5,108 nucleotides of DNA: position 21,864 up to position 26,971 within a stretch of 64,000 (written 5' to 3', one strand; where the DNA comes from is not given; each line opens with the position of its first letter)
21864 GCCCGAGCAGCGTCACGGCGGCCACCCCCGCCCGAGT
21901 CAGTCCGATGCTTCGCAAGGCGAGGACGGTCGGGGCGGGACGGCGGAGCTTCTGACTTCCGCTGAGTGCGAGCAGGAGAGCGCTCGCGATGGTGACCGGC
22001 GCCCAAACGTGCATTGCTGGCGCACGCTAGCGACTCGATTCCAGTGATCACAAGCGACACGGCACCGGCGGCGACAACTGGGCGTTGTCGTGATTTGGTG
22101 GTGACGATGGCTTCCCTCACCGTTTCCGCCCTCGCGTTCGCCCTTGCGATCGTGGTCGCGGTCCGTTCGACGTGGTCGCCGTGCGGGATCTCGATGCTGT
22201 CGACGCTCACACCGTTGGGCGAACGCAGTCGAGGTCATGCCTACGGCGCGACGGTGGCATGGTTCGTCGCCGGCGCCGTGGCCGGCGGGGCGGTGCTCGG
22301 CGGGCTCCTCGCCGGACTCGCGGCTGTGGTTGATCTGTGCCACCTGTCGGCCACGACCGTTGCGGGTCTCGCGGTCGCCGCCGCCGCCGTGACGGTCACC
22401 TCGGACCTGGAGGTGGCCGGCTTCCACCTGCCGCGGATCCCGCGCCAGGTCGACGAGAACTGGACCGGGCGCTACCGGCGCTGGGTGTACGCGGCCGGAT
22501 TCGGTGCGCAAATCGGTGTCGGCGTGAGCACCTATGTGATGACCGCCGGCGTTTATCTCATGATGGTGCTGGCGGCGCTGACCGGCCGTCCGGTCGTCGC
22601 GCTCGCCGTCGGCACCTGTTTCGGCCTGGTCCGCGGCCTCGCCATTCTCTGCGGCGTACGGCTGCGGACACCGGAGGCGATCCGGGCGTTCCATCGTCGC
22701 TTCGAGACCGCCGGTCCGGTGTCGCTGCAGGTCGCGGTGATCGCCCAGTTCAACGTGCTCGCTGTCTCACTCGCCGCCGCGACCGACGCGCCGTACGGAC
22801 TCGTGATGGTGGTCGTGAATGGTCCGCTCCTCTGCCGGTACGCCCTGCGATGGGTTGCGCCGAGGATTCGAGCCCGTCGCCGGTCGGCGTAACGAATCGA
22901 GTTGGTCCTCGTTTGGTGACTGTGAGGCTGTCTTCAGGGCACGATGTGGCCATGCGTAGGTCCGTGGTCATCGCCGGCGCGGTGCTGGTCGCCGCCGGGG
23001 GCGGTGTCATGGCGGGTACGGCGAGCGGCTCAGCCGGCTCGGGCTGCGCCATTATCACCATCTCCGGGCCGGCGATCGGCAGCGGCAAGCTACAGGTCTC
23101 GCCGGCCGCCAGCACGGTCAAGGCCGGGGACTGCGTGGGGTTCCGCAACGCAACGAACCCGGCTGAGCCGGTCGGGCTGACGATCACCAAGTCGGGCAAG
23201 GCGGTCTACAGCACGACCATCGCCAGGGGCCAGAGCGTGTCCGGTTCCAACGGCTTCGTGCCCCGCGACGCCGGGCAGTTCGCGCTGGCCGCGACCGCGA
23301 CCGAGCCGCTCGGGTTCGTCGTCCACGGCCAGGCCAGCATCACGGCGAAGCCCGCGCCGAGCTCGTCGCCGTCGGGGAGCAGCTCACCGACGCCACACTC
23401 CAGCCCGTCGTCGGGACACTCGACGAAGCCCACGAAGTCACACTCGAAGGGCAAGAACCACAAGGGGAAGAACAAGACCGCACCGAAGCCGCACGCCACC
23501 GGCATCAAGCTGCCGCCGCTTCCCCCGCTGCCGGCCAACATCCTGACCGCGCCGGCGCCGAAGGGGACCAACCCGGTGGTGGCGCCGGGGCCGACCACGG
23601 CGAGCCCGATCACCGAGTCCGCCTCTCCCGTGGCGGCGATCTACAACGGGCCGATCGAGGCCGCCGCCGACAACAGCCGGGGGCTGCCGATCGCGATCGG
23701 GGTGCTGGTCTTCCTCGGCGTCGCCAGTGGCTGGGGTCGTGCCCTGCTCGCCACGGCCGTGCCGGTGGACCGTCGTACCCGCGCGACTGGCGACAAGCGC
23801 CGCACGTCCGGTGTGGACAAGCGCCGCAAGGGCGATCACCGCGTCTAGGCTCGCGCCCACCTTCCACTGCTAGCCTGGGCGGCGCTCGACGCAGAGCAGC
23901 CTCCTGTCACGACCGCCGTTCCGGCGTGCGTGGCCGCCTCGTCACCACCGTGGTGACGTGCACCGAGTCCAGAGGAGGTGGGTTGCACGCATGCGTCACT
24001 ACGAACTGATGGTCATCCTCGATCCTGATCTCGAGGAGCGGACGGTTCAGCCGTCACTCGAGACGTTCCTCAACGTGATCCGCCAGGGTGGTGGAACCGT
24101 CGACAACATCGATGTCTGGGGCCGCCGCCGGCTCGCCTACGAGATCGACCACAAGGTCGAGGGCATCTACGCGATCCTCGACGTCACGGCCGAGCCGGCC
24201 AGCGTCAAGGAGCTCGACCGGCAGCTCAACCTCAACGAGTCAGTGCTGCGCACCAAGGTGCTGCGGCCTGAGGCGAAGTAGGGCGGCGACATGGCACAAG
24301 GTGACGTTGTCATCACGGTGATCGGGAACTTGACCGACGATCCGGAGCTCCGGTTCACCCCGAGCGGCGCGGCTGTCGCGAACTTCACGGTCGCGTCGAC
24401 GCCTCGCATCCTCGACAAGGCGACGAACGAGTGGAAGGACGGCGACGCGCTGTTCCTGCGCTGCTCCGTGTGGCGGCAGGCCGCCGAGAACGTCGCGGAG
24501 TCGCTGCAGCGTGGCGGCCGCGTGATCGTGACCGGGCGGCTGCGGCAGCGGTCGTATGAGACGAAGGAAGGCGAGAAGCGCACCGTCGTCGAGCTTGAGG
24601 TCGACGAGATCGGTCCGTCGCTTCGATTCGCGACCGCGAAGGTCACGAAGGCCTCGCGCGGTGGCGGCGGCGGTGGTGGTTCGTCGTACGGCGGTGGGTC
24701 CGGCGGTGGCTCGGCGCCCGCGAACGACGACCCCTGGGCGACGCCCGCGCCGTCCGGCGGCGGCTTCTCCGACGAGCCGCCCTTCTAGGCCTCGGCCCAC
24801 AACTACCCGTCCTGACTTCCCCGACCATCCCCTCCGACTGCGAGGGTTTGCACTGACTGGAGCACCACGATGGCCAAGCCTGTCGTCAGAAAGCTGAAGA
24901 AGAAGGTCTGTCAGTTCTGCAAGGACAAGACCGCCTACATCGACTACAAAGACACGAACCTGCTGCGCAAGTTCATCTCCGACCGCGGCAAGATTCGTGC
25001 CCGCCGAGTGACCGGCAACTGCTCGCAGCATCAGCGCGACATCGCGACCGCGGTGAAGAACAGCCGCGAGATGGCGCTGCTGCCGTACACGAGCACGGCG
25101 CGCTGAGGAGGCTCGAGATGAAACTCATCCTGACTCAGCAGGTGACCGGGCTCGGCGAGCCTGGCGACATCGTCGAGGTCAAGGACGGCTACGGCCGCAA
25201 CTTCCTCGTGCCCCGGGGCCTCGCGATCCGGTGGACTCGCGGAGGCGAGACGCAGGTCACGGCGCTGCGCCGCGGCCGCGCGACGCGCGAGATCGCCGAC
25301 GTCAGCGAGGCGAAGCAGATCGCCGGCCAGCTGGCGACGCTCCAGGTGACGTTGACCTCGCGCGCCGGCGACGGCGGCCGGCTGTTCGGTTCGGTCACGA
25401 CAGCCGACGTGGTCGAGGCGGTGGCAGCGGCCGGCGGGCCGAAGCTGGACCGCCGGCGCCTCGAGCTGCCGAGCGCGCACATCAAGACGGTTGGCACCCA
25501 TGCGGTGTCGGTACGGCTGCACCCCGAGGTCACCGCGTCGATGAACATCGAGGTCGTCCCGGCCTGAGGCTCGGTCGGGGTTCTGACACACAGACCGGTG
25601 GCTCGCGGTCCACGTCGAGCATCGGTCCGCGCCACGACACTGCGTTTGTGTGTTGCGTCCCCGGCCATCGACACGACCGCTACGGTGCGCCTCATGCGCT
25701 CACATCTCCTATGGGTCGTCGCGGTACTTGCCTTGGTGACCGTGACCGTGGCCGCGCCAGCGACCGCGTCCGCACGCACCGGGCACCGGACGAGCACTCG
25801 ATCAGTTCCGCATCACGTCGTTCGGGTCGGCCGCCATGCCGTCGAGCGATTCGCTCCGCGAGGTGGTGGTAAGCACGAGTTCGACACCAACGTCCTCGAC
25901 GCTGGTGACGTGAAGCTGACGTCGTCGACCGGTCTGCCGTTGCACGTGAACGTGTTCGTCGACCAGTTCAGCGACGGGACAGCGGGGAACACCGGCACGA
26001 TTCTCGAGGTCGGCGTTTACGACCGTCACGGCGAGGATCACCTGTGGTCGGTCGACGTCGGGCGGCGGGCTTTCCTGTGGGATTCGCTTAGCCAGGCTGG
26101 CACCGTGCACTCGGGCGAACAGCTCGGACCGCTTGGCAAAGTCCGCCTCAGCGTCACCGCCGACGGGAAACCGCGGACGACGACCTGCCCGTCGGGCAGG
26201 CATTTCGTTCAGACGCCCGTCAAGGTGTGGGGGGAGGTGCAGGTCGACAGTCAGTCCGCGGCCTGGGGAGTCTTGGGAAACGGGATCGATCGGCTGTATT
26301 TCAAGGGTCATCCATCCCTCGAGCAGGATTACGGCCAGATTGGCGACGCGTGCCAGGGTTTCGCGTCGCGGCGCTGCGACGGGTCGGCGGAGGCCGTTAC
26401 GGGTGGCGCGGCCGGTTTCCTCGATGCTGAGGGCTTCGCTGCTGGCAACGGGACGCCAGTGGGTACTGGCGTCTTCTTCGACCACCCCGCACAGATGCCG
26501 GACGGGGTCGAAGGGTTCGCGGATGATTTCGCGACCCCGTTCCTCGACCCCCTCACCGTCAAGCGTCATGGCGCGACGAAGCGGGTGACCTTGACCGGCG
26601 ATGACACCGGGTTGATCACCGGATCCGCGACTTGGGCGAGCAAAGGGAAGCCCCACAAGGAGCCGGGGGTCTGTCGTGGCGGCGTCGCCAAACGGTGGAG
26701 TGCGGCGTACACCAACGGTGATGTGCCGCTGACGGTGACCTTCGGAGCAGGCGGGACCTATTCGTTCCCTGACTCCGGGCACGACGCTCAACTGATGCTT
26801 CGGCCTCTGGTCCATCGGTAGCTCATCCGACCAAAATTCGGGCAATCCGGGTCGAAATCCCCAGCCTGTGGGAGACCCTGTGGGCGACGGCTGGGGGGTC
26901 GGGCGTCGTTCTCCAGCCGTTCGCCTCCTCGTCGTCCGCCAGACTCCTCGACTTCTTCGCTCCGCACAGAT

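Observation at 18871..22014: Tat-exported 22-Cys MADH-light-chain-like module fused to LGFP wall-binding repeats, coupled to MauE- and MauD-like genes but lacking heavy subunit and MauG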

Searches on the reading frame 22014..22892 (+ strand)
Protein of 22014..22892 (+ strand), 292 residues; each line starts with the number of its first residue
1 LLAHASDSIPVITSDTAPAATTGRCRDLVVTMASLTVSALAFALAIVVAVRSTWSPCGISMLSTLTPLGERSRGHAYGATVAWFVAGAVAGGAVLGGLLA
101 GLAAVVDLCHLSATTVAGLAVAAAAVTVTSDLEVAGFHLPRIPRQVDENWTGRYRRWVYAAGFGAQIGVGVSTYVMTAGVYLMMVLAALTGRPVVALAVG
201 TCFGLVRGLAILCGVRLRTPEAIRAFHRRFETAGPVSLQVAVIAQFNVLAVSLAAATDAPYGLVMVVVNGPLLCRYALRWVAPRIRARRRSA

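Call 3: search_protein_families(library=pfam, proteins=[window:22014-22892:+], max_evalue=0.1)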
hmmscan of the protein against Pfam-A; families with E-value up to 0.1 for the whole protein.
window:22014-22892:+ (292 aa): 0 families

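Call 4: search_protein_families(library=ncbifam, proteins=[window:22014-22892:+], max_evalue=0.1)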
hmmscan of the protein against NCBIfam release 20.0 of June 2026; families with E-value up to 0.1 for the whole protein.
window:22014-22892:+ (292 aa): 0 families

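Call 109: search_protein_families(library=ncbifam, proteins=[window:22107-22892:+], max_evalue=1)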
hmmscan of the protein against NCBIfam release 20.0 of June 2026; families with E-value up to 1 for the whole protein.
window:22107-22892:+ (261 aa): 0 families

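Call 113: find_homologous_proteins(query=window:22107-22892:+, max_evalue=0.001)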
Query window:22107-22892:+ (261 aa): 634 proteins with E <= 0.001 among 8000 candidates; the best 120 are listed.
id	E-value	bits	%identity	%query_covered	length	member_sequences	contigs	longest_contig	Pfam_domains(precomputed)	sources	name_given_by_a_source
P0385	4.9e-158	542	100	100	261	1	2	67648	-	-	-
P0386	8.3e-113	394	73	100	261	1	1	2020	-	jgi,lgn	jgi:MFS family permease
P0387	1.4e-92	328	66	100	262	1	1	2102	-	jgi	-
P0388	3.6e-84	300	64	99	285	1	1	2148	-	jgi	jgi:MFS family permease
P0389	6.8e-84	299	66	90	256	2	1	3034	-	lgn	-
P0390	2.1e-83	297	70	85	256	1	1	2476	-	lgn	-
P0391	5.8e-83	296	65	87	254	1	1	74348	-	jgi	jgi:MFS family permease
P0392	2.4e-82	294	69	86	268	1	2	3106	-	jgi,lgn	jgi:sulfite exporter TauE/SafE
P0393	1.2e-81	292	69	79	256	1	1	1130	-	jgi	jgi:hypothetical protein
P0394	2.5e-81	291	70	84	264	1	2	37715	-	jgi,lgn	jgi:MFS family permease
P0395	4.2e-81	290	67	85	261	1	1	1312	-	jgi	jgi:MFS family permease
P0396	7.7e-81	289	68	85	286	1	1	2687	-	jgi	jgi:MFS family permease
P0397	2.6e-80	287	67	85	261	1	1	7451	-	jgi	jgi:MFS family permease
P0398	5.7e-80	286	72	70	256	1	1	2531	-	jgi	jgi:MFS family permease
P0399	9.3e-79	282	68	79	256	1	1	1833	-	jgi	jgi:MFS family permease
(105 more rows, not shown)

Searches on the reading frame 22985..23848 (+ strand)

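Call 48: search_protein_families(library=pfam, proteins=[window:22985-23848:+], max_evalue=1)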
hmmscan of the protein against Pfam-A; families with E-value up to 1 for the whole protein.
window:22985-23848:+ (287 aa): 1 family
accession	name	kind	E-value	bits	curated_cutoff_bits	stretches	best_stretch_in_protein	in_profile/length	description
PF10500.14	SR-25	-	0.57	10.2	40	1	122-166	60-104/226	Nuclear RNA-splicing-associated protein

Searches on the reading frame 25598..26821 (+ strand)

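Call 48: search_protein_families(library=pfam, proteins=[window:25598-26821:+], max_evalue=1)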
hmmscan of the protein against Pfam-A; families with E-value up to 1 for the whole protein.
window:25598-26821:+ (407 aa): 1 family
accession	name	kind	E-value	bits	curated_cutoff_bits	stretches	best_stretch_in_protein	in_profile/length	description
PF04854.19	DUF624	-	0.24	12.1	24.2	1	36-64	5-33/77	Protein of unknown function, DUF624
